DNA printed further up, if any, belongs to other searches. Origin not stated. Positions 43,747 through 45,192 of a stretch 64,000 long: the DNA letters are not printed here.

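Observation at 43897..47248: PP-loop ATPase overlapping a second amidinotransferase-fold enzyme, followed by a desaturase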

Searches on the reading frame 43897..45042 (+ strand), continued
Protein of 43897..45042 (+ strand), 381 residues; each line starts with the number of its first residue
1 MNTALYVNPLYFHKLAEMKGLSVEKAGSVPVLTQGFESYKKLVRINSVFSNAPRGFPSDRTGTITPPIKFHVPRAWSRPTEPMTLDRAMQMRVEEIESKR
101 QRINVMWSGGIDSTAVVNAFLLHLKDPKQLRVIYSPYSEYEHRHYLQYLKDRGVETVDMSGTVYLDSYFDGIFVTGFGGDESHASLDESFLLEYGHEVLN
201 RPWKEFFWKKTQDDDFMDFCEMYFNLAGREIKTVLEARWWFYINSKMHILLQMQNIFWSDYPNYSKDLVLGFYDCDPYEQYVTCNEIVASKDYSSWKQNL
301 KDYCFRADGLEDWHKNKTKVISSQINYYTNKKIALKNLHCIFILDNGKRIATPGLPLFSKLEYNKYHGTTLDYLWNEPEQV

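Call 40: find_encoding_contigs(protein=P0265, flank=8000, max_places=1)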
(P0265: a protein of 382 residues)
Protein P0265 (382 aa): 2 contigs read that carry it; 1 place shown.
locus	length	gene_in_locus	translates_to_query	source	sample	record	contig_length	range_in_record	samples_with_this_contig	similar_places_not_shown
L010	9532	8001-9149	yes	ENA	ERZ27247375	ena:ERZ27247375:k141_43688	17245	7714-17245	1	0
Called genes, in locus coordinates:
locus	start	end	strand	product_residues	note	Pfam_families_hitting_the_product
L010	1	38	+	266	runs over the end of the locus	-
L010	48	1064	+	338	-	-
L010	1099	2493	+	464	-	PF03796:DnaB_C, PF06745:ATPase (weak), PF13481:AAA_25 (weak)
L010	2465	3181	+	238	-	PF00730:HhH-GPD, PF00633:HHH (weak)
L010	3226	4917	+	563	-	PF07733:DNA_pol3_alpha, PF17657:DNA_pol3_finger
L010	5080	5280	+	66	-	-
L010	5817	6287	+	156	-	PF04055:Radical_SAM (weak)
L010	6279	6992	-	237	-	-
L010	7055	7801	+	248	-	-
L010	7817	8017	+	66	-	-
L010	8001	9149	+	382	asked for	-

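Call 41: find_encoding_contigs(protein=P0292, flank=8000, max_places=1)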
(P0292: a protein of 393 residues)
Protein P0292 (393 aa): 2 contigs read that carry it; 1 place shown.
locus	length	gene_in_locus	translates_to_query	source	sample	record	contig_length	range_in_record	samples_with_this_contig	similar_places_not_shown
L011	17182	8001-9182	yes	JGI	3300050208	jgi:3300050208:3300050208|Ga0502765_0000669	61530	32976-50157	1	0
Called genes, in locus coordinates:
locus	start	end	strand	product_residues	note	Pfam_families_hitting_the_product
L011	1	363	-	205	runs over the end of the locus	-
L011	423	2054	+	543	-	PF04055:Radical_SAM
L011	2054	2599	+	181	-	-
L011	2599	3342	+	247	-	-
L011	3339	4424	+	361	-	-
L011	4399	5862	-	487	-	PF00501:AMP-binding, PF13193:AMP-binding_C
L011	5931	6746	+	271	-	-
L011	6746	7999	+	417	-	-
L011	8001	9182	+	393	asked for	-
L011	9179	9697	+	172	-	-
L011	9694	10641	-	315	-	-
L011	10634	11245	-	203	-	-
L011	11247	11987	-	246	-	PF00487:FA_desaturase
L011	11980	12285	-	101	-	-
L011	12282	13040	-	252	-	-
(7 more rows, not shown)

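Call 47: find_related_loci(query=A1, collection=viral_contigs, flank=10000)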
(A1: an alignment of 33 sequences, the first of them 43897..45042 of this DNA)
Query A1 (381 aa) in viral_contigs; peptide patterns used: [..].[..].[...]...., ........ (x = any residue, [..] = any of these).
578 stretches matched a pattern; 419 encode a relative of the query (tblastn E <= 1e-3); the best 80 are kept; 80 distinct loci.
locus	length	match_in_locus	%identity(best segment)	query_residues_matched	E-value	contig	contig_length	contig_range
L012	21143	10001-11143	50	1-378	1e-122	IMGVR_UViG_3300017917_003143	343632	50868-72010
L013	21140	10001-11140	44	3-378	4e-99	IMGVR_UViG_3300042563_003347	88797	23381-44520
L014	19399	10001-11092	44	7-365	2e-97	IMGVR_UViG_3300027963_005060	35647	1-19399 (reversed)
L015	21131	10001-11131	40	5-376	4e-86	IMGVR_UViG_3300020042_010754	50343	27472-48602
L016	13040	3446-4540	41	7-378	6e-86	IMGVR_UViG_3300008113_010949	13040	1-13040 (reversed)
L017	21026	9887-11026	41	5-381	7e-86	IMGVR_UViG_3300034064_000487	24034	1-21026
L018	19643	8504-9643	40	5-381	8e-85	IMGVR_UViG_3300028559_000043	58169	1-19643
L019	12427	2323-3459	40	1-378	2e-84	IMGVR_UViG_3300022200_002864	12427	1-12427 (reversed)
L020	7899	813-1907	40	7-378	1e-82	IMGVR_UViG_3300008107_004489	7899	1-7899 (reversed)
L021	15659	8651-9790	41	5-381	5e-86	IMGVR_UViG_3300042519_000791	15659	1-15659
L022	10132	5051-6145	40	7-378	1e-82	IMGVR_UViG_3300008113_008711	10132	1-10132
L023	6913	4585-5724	40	5-381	3e-82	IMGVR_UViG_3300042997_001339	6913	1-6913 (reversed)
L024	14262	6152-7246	39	7-378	2e-82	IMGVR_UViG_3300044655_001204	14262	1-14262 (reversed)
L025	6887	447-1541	40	7-378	1e-82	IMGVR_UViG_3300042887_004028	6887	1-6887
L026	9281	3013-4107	39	7-378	2e-82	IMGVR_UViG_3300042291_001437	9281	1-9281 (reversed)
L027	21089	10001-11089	40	7-376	3e-82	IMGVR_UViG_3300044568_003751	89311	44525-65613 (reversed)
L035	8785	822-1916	40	7-378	7e-81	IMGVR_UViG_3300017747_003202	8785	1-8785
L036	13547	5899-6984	38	7-375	6e-79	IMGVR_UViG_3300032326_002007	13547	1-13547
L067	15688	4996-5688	28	59-282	2e-14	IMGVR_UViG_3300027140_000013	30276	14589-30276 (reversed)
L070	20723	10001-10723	26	59-292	1e-13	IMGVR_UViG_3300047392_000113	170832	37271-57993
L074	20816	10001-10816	26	59-326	2e-13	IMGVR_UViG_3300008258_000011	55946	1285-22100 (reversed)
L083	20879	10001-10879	28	55-335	3e-18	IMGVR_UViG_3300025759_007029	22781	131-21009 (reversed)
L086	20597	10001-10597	31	59-244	1e-12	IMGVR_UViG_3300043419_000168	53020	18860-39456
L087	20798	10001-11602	24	59-323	2e-12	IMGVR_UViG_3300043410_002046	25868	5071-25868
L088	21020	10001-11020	24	3-350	2e-12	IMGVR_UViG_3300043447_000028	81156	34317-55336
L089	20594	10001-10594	28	59-244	2e-12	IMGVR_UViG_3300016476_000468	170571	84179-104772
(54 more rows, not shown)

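Call 57: search_protein_families(library=pfam, proteins=[L014:337-1521:+, L014:1502-2434:+, L026:4637-5188:+, L022:7229-7738:+, L035:7712-8305:+, L036:10367-10837:+, L016:7088-7693:+, L027:15642-16724:+, L026:1618-2091:+, L015:6866-7813:+], max_evalue=0.01)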
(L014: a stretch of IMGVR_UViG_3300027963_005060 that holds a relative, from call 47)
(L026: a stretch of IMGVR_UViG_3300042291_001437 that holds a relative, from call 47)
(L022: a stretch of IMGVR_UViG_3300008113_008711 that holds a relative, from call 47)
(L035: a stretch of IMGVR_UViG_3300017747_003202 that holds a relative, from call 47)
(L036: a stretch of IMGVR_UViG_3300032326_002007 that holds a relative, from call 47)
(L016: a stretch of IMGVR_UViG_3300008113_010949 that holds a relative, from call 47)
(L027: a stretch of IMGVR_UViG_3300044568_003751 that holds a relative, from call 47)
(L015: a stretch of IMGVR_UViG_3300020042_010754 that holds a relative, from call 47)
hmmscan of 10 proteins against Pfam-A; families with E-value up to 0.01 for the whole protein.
L014:337-1521:+ (394 aa): 0 families

L014:1502-2434:+ (310 aa): 1 family
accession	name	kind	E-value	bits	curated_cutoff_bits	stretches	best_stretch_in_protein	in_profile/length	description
PF03401.19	TctC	-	8.8e-06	25.9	27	1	140-231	110-199/274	Tripartite tricarboxylate transporter family receptor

L026:4637-5188:+ (183 aa): 2 families
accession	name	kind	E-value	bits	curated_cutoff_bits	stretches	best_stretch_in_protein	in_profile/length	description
PF00578.27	AhpC-TSA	-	3.2e-20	72.7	26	1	4-144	1-123/124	AhpC/TSA family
PF08534.16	Redoxin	-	8e-07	29.4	26.6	1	4-153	2-139/148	Redoxin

L022:7229-7738:+ (169 aa): 1 family
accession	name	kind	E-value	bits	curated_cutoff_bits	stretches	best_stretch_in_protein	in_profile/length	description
PF02627.25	CMD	-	4e-08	33.6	23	1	95-168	6-77/84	Carboxymuconolactone decarboxylase family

L035:7712-8305:+ (197 aa): 1 family
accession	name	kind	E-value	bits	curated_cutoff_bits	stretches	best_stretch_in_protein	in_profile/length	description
PF10504.14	DUF2452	-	4.3e-08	33.2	25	1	71-193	16-135/156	Protein of unknown function (DUF2452)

L036:10367-10837:+ (156 aa): 4 families
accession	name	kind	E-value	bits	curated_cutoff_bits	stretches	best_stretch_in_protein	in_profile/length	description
PF22785.1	Tc-R-P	-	6.7e-06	27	27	1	65-103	58-96/106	Polymorphic toxin system, DSP-PTPase phosphatase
PF00782.25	DSPc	-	8.7e-06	26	33.5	1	72-104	59-91/133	Dual specificity phosphatase, catalytic domain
PF00102.32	Y_phosphatase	-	0.0014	18.7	20.9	1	70-123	149-207/234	Protein-tyrosine phosphatase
PF22784.1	PTP-SAK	-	0.0018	18.8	27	1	63-118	64-120/153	Swiss Army Knife protein, DSP-PTPase phosphatase domain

L016:7088-7693:+ (201 aa): 2 families
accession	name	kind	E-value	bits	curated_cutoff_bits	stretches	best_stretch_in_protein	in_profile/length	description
PF00149.33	Metallophos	-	1.9e-06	28.9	21.5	1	5-133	4-116/191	Calcineurin-like phosphoesterase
PF12850.12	Metallophos_2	-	4.5e-06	27.2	27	1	5-145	4-127/154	Calcineurin-like phosphoesterase superfamily domain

L027:15642-16724:+ (360 aa): 6 families
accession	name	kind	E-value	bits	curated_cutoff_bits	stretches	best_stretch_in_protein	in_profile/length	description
PF00004.35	AAA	-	1.4e-08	35.7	21.2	1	27-143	2-111/131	ATPase family associated with various cellular activities (AAA)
PF07726.17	AAA_3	-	2.4e-06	27.9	27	1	28-160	4-130/131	ATPase family associated with various cellular activities (AAA)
PF07728.20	AAA_5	-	6.7e-06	26.6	22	1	25-125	1-96/139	AAA domain (dynein-related subfamily)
PF20030.5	bpMoxR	-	0.00011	21.8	27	1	24-124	32-125/205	MoxR domain in the MoxR-vWA-beta-propeller ternary systems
PF07724.20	AAA_2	-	0.0011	19.5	27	1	28-146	8-130/166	AAA domain (Cdc48 subfamily)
PF13191.12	AAA_16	-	0.0017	19.3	32.6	0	24-48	25-49/167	AAA ATPase domain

L026:1618-2091:+ (157 aa): 1 family
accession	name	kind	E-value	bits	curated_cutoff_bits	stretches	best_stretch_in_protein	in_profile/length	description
PF04308.18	RNaseH_like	-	5.1e-16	59.3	25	1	8-151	4-143/145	Ribonuclease H-like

L015:6866-7813:+ (315 aa): 1 family
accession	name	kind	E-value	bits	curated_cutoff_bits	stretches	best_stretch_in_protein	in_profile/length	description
PF03480.18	DctP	-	7.7e-49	167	23.4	1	22-302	14-283/286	Bacterial extracellular solute-binding protein, family 7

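Call 60: search_protein_families(library=pfam, proteins=[L089:7033-8496:+, L087:10905-11219:+, L067:891-2000:+, L074:5674-6042:+, L086:4404-5576:+, L088:6477-7265:+, L070:11687-12022:+, L086:10905-11543:-, L083:11511-12821:+, L083:12838-13926:+], max_evalue=0.01)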
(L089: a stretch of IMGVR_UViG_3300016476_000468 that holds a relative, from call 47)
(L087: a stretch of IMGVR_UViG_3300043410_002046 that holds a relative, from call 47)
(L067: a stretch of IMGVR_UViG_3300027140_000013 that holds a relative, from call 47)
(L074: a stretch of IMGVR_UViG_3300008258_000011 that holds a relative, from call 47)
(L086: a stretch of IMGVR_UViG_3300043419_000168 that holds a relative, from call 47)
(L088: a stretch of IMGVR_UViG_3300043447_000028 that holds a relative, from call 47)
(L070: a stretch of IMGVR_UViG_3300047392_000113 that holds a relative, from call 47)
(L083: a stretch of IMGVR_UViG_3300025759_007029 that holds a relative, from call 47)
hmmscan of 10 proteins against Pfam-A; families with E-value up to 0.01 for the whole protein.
L089:7033-8496:+ (487 aa): 2 families
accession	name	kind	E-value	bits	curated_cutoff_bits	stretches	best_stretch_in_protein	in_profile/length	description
PF04055.27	Radical_SAM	-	2.9e-10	41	29.5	1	82-189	3-110/166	Radical SAM superfamily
PF13353.11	Fer4_12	-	1.5e-06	29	22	1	85-169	14-94/137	4Fe-4S single cluster domain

L087:10905-11219:+ (104 aa): 0 families

L067:891-2000:+ (369 aa): 0 families

L074:5674-6042:+ (122 aa): 0 families

L086:4404-5576:+ (390 aa): 1 family
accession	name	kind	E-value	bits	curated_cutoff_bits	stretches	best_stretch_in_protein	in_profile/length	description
PF13884.11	Peptidase_S74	-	1.3e-15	57.9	22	1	300-349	1-57/58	Chaperone of endosialidase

L088:6477-7265:+ (262 aa): 0 families

L070:11687-12022:+ (111 aa): 1 family
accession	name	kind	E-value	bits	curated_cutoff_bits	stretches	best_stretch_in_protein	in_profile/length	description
PF10651.15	BppU_N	-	0.0004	20.6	23.1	1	24-73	39-86/142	BppU N-terminal domain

L086:10905-11543:- (212 aa): 0 families

L083:11511-12821:+ (436 aa): 1 family
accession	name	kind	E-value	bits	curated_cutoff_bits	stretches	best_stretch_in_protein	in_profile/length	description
PF06808.19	DctM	-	1.3e-54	186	23.8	1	7-402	1-412/413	Tripartite ATP-independent periplasmic transporter, DctM component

L083:12838-13926:+ (362 aa): 1 family
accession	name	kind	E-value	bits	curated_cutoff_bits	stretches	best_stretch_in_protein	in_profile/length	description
PF03480.18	DctP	-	2e-30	106.5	23.4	1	34-317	7-281/286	Bacterial extracellular solute-binding protein, family 7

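Call 93: find_related_loci(query=A1, collection=genome_contigs, flank=8000)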
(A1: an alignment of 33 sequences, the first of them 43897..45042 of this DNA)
Query A1 (381 aa) in genome_contigs; peptide patterns used: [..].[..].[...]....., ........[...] (x = any residue, [..] = any of these).
145 stretches matched a pattern; 74 encode a relative of the query (tblastn E <= 1e-3); 74 distinct loci.
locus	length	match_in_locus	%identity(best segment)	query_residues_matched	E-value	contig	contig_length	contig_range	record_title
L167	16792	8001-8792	28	70-322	1e-16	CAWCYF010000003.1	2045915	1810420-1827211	MAG: uncultured Acidobacteriota bacterium isolate MFD09603.bin.2.26 genome assembly, contig: contig_7852, whole genome s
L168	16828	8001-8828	25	59-319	6e-15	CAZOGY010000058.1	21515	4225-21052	MAG TPA_asm: uncultured Hyphomicrobiaceae bacterium isolate SRP128890_co1_182 genome assembly, contig: NODE_3977_length_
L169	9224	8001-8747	25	82-319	9e-14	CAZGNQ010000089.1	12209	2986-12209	MAG TPA_asm: uncultured Hyphomicrobiales bacterium isolate SRP128890_co1_89 genome assembly, contig: NODE_7756_length_12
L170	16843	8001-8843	25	59-322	8e-14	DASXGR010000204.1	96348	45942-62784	MAG TPA_asm: Caulobacteraceae bacterium isolate SMAG_U5170 k141_86831, whole genome shotgun sequence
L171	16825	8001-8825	28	59-319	6e-13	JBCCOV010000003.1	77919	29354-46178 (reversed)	MAG: Pseudomonadota bacterium isolate P01_D01_bin.112 k141_2033448_length_77919_cov_23.6555, whole genome shotgun sequen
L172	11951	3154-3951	23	77-324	3e-12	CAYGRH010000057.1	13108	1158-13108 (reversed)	MAG TPA_asm: uncultured Hyphomicrobiaceae bacterium isolate ERP117304_co3_267 genome assembly, contig: NODE_6653_length_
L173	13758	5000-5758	24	74-319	6e-12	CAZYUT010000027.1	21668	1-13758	MAG TPA_asm: uncultured Hyphomicrobiaceae bacterium isolate SRP128890_co1_200 genome assembly, contig: NODE_3951_length_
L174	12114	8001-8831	24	59-324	1e-11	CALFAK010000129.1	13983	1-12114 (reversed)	MAG: uncultured Neomegalonema sp. isolate R1_Bin_Bin_11_1 genome assembly, contig: c_000003205068, whole genome shotgun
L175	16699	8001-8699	27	81-303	2e-11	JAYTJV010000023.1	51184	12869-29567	MAG: Pseudobdellovibrionaceae bacterium isolate GFS_3043 GFS_3043_22, whole genome shotgun sequence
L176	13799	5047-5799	25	83-322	3e-11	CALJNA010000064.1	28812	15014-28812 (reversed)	MAG: uncultured Granulosicoccaceae bacterium isolate L2_Bin_Bin_33_1 genome assembly, contig: c_000001573988, whole geno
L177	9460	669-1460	22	77-322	5e-11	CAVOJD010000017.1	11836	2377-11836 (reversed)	MAG: uncultured Alphaproteobacteria bacterium isolate MFD09964.bin.1.214 genome assembly, contig: contig_47248, whole ge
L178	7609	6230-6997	23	86-322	5e-11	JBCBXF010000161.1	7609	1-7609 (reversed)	MAG: Pseudomonadota bacterium isolate J06649_7 NODE_161_length_7609_cov_4.400823, whole genome shotgun sequence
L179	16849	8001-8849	24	59-322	2e-10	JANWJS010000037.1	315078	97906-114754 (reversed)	MAG: Steroidobacteraceae bacterium isolate CRAIB_MAG73 c_000000046893, whole genome shotgun sequence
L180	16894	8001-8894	21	34-319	4e-10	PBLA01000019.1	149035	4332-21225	MAG: Flavobacteriales bacterium isolate SP250 MHASMcontig_2232312, whole genome shotgun sequence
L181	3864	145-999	23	59-332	8e-10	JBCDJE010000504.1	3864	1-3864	MAG: Bacteroidota bacterium isolate P01_H01_bin.28 k141_2563037_length_3864_cov_6.0000, whole genome shotgun sequence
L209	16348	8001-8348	31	92-207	2e-6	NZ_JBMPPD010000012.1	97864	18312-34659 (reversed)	Undibacterium sp. RuRC25W NODE_12_length_97864_cov_69.091050, whole genome shotgun sequence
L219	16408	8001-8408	30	60-202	3e-5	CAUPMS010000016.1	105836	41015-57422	MAG TPA_asm: uncultured Ralstonia sp. isolate SRR19149278_bin.1_MetaWRAP_v1.3_MAG genome assembly, contig: ERZ21660142.1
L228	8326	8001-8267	33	92-181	8e-5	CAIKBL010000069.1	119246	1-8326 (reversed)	MAG: uncultured proteobacterium isolate Umea_bin-06053 genome assembly, contig: bin-06053:69/90, whole genome shotgun se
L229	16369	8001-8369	28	80-202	8e-5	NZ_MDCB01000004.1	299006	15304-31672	Xanthomonas albilineans strain CFBP2523 Xalb-CFBP2523-G1004, whole genome shotgun sequence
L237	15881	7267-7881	24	59-246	3e-4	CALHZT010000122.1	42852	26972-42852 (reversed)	MAG: uncultured Pirellulaceae bacterium isolate R1_Bin_METABAT__228_1 genome assembly, contig: c_000002032708, whole gen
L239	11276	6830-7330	25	92-246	8e-4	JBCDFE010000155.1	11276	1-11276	MAG: Bacteroidota bacterium isolate P01_H01_bin.101 k141_1399311_length_11276_cov_29.6728, whole genome shotgun sequence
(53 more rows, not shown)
